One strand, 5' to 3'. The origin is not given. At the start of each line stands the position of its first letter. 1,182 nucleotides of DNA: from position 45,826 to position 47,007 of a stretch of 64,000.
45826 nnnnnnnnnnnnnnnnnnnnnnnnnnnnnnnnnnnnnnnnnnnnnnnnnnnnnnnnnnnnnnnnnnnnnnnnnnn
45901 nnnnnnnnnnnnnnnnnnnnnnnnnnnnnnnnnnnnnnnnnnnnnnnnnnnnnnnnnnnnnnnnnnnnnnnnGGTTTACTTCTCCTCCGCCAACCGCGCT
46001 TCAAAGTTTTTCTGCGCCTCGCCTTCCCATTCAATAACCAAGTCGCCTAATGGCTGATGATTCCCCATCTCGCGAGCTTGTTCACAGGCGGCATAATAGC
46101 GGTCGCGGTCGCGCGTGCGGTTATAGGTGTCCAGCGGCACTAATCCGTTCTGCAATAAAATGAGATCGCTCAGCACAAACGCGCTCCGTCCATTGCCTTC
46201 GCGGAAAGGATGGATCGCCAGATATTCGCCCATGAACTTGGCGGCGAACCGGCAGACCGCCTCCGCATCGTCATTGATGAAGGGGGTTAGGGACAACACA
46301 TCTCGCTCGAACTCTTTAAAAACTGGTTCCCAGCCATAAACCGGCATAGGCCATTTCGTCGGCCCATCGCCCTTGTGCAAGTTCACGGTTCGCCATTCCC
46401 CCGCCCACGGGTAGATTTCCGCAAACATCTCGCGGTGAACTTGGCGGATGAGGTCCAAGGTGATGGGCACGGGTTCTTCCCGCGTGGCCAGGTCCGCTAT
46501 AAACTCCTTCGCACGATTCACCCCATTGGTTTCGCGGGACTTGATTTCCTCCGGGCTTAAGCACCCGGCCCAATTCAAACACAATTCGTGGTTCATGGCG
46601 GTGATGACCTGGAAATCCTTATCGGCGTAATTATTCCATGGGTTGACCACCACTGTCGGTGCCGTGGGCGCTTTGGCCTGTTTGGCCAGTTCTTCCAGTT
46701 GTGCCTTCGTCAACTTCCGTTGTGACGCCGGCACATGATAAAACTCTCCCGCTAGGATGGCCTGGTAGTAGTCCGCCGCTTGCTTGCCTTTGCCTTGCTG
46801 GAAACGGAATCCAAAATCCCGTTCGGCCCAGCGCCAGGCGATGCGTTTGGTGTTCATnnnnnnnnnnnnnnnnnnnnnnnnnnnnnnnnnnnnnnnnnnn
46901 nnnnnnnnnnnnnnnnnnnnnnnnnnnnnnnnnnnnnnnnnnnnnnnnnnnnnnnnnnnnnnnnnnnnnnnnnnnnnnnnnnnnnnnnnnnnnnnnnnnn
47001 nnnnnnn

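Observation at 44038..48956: BREX methyltransferase PglX split into catalytic and C-terminal ORFs with a Fic gene wedged between them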

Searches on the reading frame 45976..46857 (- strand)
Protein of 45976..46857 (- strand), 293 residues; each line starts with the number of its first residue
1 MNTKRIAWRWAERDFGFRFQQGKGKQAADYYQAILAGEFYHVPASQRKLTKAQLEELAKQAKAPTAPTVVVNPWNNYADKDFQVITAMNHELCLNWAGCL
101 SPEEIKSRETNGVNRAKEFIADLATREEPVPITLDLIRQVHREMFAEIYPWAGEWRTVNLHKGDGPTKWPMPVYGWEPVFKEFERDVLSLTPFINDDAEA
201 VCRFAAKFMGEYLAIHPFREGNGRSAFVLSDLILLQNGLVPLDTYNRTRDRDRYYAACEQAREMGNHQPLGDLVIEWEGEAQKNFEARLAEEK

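Call 3: search_protein_families(library=pfam, proteins=[window:45976-46857:-], max_evalue=0.01)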
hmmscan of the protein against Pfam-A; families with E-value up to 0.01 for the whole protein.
window:45976-46857:- (293 aa): 1 family
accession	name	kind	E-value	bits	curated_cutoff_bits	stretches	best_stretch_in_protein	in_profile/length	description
PF02661.23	Fic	-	2.1e-13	51.3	24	1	131-234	1-93/93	Fic/DOC family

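Call 11: search_protein_families(library=ncbifam, proteins=[window:45976-46857:-], max_evalue=0.001)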
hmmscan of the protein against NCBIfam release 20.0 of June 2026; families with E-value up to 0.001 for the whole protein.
window:45976-46857:- (293 aa): 6 families
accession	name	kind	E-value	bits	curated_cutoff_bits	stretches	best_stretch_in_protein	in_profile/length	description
TIGR02613.1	mob_myst_B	hypoth_equivalog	2.2e-12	47.2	124.4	1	126-270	42-181/186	mobile mystery protein B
NF045983.1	ProtAdnltaseVbhT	equivalog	3.7e-11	42.8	800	1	133-225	55-144/419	type II toxin-antitoxin system protein adenylyltransferase VbhT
NF007672.0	PRK10347.1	equivalog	3.3e-10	40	181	1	128-275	50-190/200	putative adenosine monophosphate-protein transferase Fic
NF046029.1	ProtAdlyltaseNmFic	equivalog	6.9e-10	38.9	230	1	109-164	5-59/177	protein adenylyltransferase Fic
NF046030.1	ProtAdlyltaseSoFic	equivalog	0.00014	21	550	1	197-243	175-220/361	protein adenylyltransferase Fic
NF041381.1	XopAC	subfamily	0.00022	20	450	1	201-247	378-424/451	XopAC/AvrAC family type III secretion system effector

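Call 12: search_protein_families(library=padloc, proteins=[window:45976-46857:-], max_evalue=0.001)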
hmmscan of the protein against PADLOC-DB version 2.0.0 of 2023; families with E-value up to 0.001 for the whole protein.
window:45976-46857:- (293 aa): 8 families
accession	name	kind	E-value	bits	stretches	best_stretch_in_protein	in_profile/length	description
PDLC04839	PDC-S04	-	2.3e-34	116.9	1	83-274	12-198/205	-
PDLC04838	PDC-S04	-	3.5e-24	83.7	1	120-273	51-197/209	-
PDLC03963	SoFic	-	1.9e-10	38.7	1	108-266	92-248/361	-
PDLC04842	PDC-S04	-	2.1e-10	38.7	1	107-164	18-74/202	-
PDLC04841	PDC-S04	-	2.4e-07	28.7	1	133-239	141-233/292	-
PDLC04836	PDC-S04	-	7.8e-06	23.2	1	184-288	137-233/244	-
PDLC05078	PDC-S72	-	7.9e-05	19.9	1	139-228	107-199/377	-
PDLC04837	PDC-S04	-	0.00087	16.6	0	203-274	152-220/234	-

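Call 29: find_homologous_proteins(query=window:45976-46857:-, max_evalue=0.00001)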
Query window:45976-46857:- (293 aa): 534 proteins with E <= 0.00001 among 8000 candidates; the best 120 are listed.
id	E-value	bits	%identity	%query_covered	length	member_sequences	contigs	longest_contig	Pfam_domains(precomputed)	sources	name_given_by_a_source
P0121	2.5e-194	663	96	100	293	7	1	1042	PF02661.24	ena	-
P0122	5.6e-161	553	78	100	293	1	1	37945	PF02661.24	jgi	jgi:cell filamentation protein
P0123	1.5e-156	539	76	100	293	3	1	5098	PF02661.24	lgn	-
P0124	5.9e-156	537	77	99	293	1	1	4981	PF02661.24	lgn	-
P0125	1.6e-140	486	71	98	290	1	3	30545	PF02661.24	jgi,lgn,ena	jgi:cell filamentation protein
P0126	4.1e-139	481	70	98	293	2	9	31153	PF02661.24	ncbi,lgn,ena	-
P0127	4.6e-139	481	70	98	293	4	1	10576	PF02661.24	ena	-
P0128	3.1e-136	472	71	96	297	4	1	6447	PF02661.24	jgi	jgi:cell filamentation protein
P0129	5.6e-135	468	69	98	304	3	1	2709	PF02661.24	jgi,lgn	-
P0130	2.4e-132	459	69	99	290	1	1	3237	PF02661.24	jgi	jgi:cell filamentation protein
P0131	4.8e-131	455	69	97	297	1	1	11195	PF02661.24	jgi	jgi:cell filamentation protein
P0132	1.0e-129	450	65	99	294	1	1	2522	PF02661.24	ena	-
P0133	2.1e-129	449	67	99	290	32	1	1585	PF02661.24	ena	-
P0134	2.1e-128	446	65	99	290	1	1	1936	PF02661.24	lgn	-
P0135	1.4e-126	440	64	99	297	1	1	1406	PF02661.24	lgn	-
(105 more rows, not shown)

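Call 49: predict_structure(alignment_id=A2)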
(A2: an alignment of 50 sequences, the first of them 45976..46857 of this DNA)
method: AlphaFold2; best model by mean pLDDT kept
length: 293 residues; sequences in the alignment: 50
mean_pLDDT: 79.0   pTM: 0.72
mean pLDDT of the five models: 79.0, 76.4, 74.8, 73.9, 70.8
residues with pLDDT >= 90: 128; 70-90: 68; 50-70: 69; < 50: 28
segments of 3 or more residues with pLDDT < 50: 1-17, 93-99, 164-166
pLDDT, mean of each block of 10 residues (from residue 1): 32 44 67 69 71 65 74 68 58 48 74 95 97 98 83 75 57 84 97 98 98 88 93 97 88 92 93 97 92 79
secondary structure, 60 per line:
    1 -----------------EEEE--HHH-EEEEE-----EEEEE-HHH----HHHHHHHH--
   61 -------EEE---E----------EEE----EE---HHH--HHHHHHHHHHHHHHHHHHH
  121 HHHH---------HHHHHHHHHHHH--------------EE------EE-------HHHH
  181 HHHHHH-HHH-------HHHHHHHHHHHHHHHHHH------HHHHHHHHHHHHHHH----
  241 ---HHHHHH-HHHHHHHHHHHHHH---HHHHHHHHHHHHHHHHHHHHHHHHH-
elements in order: E18-21 E28-32 E38-42 H51-58 E68-70 E85-87 H102-124 H134-145 H177-186 H198-215 H222-236 H244-249 H251-264 H268-292

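Call 53: fold_search(model_id=the predicted structure, library=pdb)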
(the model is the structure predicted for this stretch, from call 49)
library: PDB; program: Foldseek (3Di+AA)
matches with E <= 10: 212; with E <= 0.001: 101
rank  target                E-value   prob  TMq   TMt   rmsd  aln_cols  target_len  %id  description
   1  6i7g_B                2.4e-08  1.00  0.51  0.45   3.8       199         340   25  Crystal structure of dimeric wild type FICD complexed with ATP (released 2019-09-25)
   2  6i7j                  2.9e-08  1.00  0.50  0.44   3.5       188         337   24  Crystal structure of monomeric FICD mutant L258D (released 2019-09-25)
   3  4u0s_A                3.2e-08  1.00  0.51  0.46   3.4       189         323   25  Structure of Eukaryotic fic domain containing protein with ADP (released 2014-12-10)
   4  4u0u_A                3.8e-08  1.00  0.48  0.43   3.4       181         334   26  Wild type eukaryotic fic domain containing protein with ADP (released 2014-12-10)
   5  4u0s_B                4.0e-08  1.00  0.50  0.45   3.4       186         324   26  Structure of Eukaryotic fic domain containing protein with ADP (released 2014-12-10)
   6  4u07_A                4.4e-08  1.00  0.51  0.46   3.3       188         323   26  ATP bound to eukaryotic FIC domain containing protein (released 2014-12-10)
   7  4u04_A                4.7e-08  1.00  0.50  0.47   3.4       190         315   26  Structure of a eukaryotic fic domain containing protein (released 2014-12-10)
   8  5jj6_A                4.7e-08  1.00  0.52  0.47   4.5       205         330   23  Fic-1 (aa134 - 508) from C. elegans (released 2016-06-01)
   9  4u0z_H                4.9e-08  1.00  0.51  0.47   3.4       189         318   25  Eukaryotic Fic Domain containing protein with bound APCPP (released 2014-12-10)
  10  4u0z_G                5.2e-08  1.00  0.51  0.46   3.4       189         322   25  Eukaryotic Fic Domain containing protein with bound APCPP (released 2014-12-10)
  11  4u0z_D                6.2e-08  1.00  0.51  0.46   3.4       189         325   25  Eukaryotic Fic Domain containing protein with bound APCPP (released 2014-12-10)
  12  4u0z_B                6.2e-08  1.00  0.51  0.46   3.4       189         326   25  Eukaryotic Fic Domain containing protein with bound APCPP (released 2014-12-10)
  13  4u0z_C                6.2e-08  1.00  0.51  0.45   3.4       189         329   25  Eukaryotic Fic Domain containing protein with bound APCPP (released 2014-12-10)
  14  6i7l                  7.6e-08  1.00  0.49  0.44   3.7       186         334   24  Crystal structure of monomeric FICD mutant L258D complexed with MgAMP-PNP (released 2019-09-25)
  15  4u0z_F                9.0e-08  1.00  0.51  0.46   3.4       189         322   25  Eukaryotic Fic Domain containing protein with bound APCPP (released 2014-12-10)
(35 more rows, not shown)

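Call 54: search_protein_representatives(protein=window:45976-46857:-)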
Query: 293 residues. Proteins with E-value up to 0.001 (for the whole library): 2123; up to 1e-10: 129; up to 1e-30: 11. The best 150 are listed.
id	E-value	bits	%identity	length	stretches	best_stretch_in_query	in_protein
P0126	1.3e-139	481.3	70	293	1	4-292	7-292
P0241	2.0e-56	208.1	50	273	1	42-260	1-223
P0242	2.4e-56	207.9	54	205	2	5-109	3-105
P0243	6.8e-54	199.9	53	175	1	118-282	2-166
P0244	3.5e-53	197.5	50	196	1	4-192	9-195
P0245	1.9e-42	162.3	47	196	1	1-200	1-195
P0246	1.9e-41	159.0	49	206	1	1-156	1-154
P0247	2.2e-37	145.7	60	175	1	121-234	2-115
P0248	3.2e-36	141.8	53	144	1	4-141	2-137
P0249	4.0e-33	131.7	53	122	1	171-292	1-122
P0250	2.9e-32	128.8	51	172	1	6-132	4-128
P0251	7.8e-30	120.9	44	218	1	92-249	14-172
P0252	9.7e-28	114.0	40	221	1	94-283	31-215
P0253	2.0e-27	112.9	61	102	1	3-84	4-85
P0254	2.1e-25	106.3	33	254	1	15-260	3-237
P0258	9.1e-23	97.7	31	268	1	14-274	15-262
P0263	1.1e-20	90.8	30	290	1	55-285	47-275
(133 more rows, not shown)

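Call 57: find_encoding_contigs(protein=P0258, flank=8000, max_places=4)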
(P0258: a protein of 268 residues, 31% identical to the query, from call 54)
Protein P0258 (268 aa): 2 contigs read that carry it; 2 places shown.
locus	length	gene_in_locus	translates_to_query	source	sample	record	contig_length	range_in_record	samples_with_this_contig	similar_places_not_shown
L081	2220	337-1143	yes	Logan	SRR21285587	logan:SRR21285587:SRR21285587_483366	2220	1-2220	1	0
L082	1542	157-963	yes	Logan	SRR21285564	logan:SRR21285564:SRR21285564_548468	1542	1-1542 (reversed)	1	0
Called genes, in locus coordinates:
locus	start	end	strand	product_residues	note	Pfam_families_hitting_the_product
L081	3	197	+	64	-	?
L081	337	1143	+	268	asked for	PF02661:Fic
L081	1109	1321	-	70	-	-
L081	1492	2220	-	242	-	?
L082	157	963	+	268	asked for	PF02661:Fic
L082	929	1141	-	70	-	-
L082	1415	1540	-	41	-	?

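Call 58: find_encoding_contigs(protein=P0263, flank=8000, max_places=4)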
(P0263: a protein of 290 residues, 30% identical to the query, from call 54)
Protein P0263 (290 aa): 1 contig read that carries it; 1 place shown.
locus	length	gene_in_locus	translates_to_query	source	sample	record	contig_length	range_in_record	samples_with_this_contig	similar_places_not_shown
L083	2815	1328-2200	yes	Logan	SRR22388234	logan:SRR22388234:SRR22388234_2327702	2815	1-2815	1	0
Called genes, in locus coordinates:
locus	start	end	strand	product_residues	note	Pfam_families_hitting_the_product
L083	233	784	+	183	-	-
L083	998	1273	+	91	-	-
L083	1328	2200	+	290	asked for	PF02661:Fic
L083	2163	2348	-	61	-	-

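Call 66: search_solved_structures(query=A2, max_evalue=0.001, show_alignments=4)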
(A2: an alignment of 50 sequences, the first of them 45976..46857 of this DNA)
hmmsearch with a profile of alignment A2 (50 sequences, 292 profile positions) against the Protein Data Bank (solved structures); distinct sequences matched with E-value up to 0.001: 46.
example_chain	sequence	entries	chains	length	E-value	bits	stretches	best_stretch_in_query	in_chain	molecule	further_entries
8wt0_A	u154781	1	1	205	6.4e-14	55.2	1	127-245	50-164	Cell filamentation protein Fic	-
3zcb_A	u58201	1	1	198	7e-13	51.8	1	122-224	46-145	ADENOSINE MONOPHOSPHATE-PROTEIN TRANSFERASE VBHT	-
3shg_A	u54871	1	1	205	7.6e-13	51.7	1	122-224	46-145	VbhT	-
6i7j_A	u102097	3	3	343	7.9e-13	51.6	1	105-280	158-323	Adenosine monophosphate-protein transferase FICD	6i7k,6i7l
6i7g_A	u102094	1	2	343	1.1e-12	51.2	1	106-280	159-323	Adenosine monophosphate-protein transferase FICD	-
4u04_A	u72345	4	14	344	1.1e-12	51.1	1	106-280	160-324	Adenosine monophosphate-protein transferase FICD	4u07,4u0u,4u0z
4u0s_A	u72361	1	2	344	1.1e-12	51.1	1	106-280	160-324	Adenosine monophosphate-protein transferase FICD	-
6i7h_A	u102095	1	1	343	1.1e-12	51.1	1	106-280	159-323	Adenosine monophosphate-protein transferase FICD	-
6i7i_A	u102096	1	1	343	1.1e-12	51.1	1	106-280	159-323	Adenosine monophosphate-protein transferase FICD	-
9yz5_A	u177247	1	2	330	1.2e-12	51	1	106-278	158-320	Protein adenylyltransferase FICD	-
3zc7_A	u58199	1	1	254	1.3e-12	50.9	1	123-224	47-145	ADENOSINE MONOPHOSPHATE-PROTEIN TRANSFERASE VBHT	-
6zmd_B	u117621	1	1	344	4e-12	49.3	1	105-275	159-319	Protein adenylyltransferase FICD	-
7b7z_A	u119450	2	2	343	2.7e-11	46.6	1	105-280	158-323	Protein adenylyltransferase FICD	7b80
5nv5_A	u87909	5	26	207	3.4e-10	43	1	90-262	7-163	Fic family protein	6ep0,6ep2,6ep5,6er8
5nwf_A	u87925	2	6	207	7.1e-09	38.6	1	90-262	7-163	Fic family protein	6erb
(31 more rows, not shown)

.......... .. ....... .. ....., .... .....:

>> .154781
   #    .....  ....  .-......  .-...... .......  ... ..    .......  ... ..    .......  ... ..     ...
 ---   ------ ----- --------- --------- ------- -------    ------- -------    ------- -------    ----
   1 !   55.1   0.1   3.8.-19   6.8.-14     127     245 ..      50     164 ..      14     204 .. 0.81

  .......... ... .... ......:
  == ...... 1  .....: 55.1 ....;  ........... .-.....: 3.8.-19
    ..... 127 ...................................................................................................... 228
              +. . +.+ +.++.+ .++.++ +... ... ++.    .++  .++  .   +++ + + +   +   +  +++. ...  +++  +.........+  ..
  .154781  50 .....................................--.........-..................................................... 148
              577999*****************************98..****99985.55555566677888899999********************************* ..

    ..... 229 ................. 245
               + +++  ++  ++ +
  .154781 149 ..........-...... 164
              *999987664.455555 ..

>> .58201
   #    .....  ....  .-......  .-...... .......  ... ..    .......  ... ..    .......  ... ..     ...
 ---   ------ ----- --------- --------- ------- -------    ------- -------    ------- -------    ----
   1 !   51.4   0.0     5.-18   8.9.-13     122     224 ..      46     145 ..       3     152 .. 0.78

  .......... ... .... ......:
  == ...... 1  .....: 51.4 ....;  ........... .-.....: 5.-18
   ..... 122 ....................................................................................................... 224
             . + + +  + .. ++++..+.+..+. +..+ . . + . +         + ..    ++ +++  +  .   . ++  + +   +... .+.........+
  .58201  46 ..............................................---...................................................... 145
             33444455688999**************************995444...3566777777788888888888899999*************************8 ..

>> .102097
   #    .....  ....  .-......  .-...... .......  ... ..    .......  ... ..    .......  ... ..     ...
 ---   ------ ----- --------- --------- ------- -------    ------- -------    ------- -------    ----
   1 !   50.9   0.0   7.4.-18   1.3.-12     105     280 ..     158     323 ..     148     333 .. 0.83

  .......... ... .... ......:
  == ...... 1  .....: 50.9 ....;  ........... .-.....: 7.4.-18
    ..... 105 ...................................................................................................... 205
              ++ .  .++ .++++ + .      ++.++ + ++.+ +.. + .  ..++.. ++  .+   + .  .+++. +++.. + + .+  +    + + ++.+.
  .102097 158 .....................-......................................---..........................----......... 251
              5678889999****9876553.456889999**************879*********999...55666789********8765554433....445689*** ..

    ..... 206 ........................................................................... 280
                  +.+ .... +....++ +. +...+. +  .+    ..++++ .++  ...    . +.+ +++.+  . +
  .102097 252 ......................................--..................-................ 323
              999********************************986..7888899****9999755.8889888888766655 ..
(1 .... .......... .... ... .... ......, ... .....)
